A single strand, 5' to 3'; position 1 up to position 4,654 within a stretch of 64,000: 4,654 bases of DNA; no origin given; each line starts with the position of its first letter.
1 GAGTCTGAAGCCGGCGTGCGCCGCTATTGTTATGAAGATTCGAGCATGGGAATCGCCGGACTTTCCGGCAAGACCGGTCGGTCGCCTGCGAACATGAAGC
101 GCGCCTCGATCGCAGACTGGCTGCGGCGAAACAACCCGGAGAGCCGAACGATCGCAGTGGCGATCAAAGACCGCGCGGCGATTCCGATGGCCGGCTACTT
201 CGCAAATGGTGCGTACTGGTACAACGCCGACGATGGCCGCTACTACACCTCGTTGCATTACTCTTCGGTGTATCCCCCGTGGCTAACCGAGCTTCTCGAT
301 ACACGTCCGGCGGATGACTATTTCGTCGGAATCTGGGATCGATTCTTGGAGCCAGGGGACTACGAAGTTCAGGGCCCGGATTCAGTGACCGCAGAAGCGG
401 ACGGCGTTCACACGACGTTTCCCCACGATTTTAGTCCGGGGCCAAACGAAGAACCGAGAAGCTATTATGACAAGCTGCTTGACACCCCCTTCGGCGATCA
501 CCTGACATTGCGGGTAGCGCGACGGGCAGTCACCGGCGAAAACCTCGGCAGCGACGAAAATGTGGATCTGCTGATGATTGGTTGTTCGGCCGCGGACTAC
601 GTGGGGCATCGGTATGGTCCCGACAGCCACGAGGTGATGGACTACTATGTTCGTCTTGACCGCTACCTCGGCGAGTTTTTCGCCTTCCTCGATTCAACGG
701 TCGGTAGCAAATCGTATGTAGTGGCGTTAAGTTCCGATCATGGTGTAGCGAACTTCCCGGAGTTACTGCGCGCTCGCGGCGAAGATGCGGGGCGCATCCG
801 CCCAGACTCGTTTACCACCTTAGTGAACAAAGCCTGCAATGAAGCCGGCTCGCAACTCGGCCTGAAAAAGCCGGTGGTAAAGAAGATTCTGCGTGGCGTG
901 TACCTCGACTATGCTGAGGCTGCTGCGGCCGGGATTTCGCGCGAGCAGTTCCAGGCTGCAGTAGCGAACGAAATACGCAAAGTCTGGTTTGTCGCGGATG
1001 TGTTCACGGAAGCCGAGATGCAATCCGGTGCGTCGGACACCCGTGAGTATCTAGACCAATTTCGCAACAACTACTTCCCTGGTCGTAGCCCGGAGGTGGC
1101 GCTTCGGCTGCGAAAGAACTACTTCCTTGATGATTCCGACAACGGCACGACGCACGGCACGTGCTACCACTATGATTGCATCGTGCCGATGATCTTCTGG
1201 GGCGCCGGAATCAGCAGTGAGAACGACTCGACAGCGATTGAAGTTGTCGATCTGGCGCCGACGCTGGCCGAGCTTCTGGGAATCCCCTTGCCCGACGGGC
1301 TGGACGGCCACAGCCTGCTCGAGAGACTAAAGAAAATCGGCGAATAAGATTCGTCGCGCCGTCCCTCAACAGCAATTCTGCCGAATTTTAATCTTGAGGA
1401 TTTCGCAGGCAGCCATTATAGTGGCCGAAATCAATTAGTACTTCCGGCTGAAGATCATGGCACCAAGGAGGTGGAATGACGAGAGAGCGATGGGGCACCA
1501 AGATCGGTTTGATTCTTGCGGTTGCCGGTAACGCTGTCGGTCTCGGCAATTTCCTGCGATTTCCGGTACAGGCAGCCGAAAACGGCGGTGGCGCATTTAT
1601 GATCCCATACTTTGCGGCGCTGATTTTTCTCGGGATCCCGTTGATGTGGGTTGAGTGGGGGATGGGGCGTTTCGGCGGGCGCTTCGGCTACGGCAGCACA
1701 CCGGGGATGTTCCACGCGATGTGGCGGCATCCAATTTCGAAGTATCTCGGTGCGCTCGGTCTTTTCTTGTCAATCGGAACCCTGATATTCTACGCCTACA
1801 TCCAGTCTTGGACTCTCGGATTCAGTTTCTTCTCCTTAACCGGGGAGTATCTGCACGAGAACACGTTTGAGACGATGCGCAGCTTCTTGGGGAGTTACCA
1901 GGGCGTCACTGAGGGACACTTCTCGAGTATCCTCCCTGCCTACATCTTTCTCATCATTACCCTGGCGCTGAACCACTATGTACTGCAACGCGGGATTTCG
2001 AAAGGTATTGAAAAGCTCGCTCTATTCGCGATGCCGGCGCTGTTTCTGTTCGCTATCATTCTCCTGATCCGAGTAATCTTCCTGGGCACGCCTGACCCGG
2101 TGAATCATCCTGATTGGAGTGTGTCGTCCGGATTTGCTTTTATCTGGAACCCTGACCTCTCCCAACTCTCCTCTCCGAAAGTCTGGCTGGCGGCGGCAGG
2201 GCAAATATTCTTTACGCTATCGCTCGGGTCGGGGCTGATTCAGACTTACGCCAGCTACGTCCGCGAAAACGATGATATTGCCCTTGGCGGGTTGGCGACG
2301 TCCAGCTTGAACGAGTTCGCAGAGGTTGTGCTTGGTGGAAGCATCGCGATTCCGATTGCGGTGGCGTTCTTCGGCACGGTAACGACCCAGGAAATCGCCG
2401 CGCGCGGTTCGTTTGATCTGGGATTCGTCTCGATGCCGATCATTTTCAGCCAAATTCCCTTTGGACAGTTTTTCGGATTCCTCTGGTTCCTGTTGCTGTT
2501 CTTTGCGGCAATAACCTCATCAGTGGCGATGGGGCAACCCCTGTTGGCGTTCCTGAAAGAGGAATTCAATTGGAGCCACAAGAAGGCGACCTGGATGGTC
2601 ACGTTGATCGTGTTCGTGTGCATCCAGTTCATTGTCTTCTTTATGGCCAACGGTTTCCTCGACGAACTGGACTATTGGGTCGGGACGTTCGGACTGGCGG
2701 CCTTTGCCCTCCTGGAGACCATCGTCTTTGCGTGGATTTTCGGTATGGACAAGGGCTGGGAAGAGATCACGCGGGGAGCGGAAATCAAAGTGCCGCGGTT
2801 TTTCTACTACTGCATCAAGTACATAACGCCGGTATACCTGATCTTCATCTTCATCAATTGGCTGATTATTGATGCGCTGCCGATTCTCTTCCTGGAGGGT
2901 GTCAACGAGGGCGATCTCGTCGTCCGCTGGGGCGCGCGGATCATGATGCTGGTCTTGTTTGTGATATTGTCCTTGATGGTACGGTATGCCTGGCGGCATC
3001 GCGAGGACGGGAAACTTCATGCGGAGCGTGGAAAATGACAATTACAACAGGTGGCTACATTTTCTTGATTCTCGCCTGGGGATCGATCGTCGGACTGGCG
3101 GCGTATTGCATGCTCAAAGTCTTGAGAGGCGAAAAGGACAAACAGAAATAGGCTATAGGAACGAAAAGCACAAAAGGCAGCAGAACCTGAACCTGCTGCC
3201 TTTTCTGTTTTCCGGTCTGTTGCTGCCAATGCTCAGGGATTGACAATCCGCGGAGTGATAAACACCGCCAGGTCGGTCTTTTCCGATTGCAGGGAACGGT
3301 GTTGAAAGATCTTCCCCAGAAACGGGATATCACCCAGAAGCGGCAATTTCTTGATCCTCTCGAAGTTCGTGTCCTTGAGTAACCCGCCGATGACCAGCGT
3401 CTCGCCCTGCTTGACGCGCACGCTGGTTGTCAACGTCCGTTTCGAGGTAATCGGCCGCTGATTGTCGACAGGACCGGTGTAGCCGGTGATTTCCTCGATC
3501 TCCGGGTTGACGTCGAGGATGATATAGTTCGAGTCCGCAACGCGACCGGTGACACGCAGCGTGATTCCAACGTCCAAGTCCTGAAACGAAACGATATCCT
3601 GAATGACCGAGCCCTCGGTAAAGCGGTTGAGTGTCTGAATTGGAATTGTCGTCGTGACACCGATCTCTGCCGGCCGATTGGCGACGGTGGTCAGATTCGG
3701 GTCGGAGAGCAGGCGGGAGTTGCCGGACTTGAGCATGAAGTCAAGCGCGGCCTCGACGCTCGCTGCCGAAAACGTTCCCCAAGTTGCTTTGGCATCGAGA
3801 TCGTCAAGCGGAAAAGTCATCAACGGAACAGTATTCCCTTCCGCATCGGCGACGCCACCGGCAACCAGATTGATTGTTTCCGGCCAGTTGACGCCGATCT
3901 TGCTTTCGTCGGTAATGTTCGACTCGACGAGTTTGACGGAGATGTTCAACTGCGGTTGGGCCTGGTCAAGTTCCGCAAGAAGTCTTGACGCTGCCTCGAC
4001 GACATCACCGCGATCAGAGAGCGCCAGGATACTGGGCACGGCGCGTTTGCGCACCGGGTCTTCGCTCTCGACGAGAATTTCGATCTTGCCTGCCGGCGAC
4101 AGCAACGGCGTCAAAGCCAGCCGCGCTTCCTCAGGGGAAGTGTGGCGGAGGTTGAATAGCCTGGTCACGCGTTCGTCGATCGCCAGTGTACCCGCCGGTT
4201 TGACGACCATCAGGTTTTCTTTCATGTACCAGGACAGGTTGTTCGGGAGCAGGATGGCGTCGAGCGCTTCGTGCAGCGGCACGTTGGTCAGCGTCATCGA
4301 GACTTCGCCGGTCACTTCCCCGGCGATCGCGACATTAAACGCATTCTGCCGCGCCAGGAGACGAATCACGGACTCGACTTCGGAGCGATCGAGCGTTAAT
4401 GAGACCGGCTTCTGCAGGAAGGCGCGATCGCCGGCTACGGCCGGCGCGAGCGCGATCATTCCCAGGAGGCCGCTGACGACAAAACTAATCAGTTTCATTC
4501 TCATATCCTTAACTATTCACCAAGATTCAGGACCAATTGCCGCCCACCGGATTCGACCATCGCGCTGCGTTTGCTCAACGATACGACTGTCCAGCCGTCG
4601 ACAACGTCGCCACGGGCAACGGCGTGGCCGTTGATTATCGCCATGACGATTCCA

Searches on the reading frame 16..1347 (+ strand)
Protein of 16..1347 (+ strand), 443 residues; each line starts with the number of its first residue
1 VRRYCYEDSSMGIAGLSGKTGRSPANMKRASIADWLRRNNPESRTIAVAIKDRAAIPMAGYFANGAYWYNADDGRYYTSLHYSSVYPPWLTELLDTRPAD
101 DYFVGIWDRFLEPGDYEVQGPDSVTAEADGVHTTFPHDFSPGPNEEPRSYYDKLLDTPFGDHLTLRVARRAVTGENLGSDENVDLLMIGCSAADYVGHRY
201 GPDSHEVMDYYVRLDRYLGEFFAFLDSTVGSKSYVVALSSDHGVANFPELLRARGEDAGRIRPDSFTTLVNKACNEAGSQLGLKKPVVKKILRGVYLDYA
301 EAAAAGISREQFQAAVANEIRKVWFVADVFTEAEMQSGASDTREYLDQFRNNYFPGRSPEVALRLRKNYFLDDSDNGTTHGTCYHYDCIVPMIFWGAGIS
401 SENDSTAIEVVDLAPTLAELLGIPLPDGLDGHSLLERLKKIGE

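Call 17: search_protein_families(library=pfam, proteins=[window:16-1347:+], max_evalue=0.001)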
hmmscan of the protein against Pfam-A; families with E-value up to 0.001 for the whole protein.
window:16-1347:+ (443 aa): 2 families
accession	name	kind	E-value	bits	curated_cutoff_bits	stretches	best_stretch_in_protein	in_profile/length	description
PF01663.27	Phosphodiest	-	1.7e-16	61.2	23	1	151-378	130-330/342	Type I phosphodiesterase / nucleotide pyrophosphatase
PF00884.28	Sulfatase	-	3.3e-05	23.8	25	0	377-423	254-301/301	Sulfatase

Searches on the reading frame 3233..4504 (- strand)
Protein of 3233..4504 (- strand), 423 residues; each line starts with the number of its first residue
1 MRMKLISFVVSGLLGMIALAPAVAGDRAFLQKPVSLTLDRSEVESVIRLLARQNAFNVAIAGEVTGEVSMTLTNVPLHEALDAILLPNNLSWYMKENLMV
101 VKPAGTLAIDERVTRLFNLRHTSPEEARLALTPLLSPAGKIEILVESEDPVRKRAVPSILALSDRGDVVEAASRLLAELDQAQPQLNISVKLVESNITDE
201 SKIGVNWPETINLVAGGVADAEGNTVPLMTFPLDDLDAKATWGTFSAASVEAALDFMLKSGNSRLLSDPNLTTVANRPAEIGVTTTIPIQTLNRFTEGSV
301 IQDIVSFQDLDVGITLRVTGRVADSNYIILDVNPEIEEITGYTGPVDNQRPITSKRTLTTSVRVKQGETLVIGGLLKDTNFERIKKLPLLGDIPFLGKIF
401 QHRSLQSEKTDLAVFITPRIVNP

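Call 17: search_protein_families(library=pfam, proteins=[window:3233-4504:-], max_evalue=0.001)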
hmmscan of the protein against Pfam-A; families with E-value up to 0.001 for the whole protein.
window:3233-4504:- (423 aa): 3 families
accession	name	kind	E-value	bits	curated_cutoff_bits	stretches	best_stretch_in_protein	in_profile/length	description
PF00263.26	Secretin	-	6.9e-43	146.6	27.5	1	259-421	4-168/169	Bacterial type II and III secretion system protein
PF07660.19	STN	-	1.2e-05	25.4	28.4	1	57-103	2-51/52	Secretin and TonB N terminus short domain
PF03958.22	Secretin_N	-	0.00036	21.1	28.2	0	114-185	1-69/69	Bacterial type II/III secretion system short domain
